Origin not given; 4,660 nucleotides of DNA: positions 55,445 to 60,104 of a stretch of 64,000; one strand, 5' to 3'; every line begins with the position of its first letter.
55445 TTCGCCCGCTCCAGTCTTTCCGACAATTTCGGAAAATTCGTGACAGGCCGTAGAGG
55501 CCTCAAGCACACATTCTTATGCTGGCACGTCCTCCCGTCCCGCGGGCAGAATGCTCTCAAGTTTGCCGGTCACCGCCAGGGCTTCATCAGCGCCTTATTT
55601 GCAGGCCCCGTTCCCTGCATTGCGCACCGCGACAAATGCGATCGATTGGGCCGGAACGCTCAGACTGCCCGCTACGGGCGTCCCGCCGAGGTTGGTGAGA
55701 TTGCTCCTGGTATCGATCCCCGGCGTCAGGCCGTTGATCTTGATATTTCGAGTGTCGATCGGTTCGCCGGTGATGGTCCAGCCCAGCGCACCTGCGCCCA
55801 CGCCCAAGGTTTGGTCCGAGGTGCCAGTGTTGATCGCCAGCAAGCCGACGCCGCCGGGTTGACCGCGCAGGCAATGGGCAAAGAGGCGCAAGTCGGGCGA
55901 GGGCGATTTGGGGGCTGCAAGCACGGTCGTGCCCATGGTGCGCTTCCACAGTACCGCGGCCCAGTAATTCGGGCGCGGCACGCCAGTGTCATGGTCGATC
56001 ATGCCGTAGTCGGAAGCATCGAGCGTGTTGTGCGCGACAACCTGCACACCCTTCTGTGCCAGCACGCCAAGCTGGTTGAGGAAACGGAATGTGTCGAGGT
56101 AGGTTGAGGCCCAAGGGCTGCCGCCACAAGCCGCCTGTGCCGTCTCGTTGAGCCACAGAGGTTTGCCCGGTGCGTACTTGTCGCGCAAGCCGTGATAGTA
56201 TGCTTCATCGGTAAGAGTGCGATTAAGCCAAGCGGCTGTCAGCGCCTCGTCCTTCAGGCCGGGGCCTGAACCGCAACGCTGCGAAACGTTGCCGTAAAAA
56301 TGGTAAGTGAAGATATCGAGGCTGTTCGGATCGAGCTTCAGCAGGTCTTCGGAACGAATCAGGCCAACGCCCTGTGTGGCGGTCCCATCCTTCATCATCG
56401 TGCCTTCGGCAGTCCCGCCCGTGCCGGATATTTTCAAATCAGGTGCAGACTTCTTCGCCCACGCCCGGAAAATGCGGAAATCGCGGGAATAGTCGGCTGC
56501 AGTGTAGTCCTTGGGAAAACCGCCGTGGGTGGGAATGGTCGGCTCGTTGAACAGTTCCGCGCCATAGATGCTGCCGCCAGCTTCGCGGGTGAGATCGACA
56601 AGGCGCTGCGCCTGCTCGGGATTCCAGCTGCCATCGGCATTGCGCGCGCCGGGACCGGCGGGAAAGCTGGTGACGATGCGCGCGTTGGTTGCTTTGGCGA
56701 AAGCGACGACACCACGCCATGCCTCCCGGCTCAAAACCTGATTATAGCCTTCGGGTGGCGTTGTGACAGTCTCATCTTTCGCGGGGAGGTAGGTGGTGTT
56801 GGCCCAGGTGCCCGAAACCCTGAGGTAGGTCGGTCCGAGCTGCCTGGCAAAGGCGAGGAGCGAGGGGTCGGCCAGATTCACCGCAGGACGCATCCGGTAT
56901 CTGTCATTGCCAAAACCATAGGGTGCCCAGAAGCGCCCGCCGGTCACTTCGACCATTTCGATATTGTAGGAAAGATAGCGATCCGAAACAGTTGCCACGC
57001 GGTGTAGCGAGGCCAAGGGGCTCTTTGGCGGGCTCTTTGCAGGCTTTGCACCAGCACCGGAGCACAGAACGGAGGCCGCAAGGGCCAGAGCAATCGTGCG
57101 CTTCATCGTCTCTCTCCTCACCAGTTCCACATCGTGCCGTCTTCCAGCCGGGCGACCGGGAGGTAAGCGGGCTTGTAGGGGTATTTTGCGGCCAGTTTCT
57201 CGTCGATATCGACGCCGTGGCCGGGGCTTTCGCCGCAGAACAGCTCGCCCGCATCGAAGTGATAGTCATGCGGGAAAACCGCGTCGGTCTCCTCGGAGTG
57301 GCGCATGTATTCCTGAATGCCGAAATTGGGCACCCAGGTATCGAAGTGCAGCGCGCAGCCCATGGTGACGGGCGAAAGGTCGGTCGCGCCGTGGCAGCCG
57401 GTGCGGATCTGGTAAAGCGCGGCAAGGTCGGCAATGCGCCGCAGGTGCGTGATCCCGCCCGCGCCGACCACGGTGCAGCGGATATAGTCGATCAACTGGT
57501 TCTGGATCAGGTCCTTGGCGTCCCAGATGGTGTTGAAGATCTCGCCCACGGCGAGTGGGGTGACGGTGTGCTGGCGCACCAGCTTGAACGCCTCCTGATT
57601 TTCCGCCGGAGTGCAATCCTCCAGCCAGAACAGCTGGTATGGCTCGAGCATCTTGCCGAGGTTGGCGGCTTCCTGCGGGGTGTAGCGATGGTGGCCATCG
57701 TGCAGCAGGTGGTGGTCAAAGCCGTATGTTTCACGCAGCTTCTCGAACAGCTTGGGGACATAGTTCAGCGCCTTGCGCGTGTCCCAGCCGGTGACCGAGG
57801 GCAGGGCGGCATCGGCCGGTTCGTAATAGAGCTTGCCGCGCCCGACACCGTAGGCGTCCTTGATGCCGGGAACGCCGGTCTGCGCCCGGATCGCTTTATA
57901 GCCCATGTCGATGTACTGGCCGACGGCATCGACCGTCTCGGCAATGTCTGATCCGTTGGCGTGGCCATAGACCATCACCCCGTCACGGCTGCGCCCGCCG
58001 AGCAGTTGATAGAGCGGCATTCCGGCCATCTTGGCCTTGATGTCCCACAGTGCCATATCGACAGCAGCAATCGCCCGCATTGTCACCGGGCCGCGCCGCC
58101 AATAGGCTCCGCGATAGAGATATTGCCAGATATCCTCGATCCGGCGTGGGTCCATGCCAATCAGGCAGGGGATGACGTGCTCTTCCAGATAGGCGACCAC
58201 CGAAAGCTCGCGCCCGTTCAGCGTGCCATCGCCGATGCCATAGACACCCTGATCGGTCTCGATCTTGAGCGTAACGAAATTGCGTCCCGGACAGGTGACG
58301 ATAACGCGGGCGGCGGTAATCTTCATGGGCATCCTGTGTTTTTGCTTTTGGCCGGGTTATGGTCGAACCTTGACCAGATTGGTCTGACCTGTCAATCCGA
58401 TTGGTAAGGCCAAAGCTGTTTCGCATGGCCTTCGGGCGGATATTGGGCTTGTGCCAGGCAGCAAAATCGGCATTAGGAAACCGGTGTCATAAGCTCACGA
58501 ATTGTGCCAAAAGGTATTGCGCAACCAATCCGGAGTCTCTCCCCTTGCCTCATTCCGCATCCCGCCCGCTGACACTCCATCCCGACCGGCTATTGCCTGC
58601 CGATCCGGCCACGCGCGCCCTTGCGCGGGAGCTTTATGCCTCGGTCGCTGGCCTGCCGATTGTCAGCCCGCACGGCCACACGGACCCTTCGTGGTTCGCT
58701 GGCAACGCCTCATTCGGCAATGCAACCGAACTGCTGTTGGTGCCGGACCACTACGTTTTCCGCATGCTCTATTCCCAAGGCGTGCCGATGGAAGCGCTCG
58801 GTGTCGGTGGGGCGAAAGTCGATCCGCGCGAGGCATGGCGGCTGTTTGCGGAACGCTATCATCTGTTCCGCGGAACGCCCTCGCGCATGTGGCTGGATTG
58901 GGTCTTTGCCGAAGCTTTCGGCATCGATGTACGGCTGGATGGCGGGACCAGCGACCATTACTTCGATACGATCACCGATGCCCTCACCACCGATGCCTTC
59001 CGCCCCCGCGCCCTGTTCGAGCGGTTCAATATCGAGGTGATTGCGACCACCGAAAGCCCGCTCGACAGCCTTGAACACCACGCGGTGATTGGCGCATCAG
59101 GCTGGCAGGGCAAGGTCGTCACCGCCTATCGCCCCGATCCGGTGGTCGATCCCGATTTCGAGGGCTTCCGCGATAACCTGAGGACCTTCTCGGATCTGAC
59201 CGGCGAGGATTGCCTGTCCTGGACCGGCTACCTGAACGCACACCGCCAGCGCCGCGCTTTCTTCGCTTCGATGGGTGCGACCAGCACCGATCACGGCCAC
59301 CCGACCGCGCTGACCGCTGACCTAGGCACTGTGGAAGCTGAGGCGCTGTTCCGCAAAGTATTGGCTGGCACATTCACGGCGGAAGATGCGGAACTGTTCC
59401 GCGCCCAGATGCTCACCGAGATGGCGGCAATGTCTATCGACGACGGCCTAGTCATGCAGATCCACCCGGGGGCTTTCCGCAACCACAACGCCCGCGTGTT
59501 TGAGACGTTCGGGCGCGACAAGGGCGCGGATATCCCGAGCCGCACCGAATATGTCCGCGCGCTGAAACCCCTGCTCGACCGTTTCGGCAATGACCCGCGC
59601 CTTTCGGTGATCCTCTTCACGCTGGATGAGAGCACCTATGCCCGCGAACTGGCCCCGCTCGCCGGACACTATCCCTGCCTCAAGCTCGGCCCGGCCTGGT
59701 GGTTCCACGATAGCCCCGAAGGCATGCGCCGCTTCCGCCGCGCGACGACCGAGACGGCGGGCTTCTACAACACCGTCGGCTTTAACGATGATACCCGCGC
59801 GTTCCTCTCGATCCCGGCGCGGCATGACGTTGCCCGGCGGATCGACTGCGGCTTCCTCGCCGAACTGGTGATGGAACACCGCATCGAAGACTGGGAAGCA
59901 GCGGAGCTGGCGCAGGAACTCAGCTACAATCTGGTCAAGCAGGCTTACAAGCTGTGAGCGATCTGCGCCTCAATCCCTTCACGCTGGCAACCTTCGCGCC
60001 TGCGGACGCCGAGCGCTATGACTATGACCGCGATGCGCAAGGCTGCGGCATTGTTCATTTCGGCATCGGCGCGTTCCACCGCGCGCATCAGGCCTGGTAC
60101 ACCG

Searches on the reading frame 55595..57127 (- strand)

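Call 9: search_protein_families(library=pfam, proteins=[window:55595-57127:-], max_evalue=0.001)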
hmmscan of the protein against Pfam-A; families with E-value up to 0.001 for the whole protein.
window:55595-57127:- (510 aa): 1 family
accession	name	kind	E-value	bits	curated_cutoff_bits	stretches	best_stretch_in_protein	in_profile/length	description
PF03662.20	Glyco_hydro_79n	-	0.00087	18.9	23.1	0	132-354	105-318/318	Glycosyl hydrolase family 79, N-terminal domain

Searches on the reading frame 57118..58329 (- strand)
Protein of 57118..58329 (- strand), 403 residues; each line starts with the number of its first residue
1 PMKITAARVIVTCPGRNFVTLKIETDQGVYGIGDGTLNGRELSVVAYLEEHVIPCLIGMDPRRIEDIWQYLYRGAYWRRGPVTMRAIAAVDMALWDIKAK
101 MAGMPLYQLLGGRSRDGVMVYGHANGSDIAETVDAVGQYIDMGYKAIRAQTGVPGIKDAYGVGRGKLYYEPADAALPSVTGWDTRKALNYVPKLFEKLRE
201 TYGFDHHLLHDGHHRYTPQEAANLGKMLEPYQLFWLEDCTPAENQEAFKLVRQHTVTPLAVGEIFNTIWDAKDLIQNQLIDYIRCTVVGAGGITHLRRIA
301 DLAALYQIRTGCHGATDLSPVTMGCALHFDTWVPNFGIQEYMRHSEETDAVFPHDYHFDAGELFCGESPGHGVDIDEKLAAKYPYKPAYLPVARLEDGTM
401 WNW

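Call 9: search_protein_families(library=pfam, proteins=[window:57118-58329:-], max_evalue=0.001)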
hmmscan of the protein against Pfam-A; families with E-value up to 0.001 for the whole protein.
window:57118-58329:- (403 aa): 2 families
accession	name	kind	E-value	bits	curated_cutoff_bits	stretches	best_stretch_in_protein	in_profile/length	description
PF13378.12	MR_MLE_C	-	4e-41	141.6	29.4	1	134-378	4-218/219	Enolase C-terminal domain-like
PF02746.21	MR_MLE_N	-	2.2e-31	108.9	22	1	13-111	23-117/117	Mandelate racemase / muconate lactonizing enzyme, N-terminal domain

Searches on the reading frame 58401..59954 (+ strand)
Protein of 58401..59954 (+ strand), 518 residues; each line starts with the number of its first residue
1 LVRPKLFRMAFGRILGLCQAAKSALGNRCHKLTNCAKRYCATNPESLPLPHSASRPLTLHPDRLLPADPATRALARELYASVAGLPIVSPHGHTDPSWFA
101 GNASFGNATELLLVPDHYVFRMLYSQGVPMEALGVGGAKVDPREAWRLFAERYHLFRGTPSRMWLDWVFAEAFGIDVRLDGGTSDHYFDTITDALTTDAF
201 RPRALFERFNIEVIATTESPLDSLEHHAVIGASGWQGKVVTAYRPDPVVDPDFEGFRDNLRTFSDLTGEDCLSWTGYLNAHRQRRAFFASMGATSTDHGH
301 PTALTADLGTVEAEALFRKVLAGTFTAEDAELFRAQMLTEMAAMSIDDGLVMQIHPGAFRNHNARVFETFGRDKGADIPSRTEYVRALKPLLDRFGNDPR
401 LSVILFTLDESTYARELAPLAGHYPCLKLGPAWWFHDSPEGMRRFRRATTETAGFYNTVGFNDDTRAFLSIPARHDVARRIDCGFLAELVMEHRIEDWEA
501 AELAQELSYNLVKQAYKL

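Call 33: search_protein_families(library=pfam, proteins=[window:58401-59954:+], max_evalue=0.001)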
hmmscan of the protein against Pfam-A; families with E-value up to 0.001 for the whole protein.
window:58401-59954:+ (518 aa): 1 family
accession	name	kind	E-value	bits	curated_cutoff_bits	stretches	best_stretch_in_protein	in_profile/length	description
PF02614.20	UxaC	-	7.9e-78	262.8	25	1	72-514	13-462/464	Glucuronate isomerase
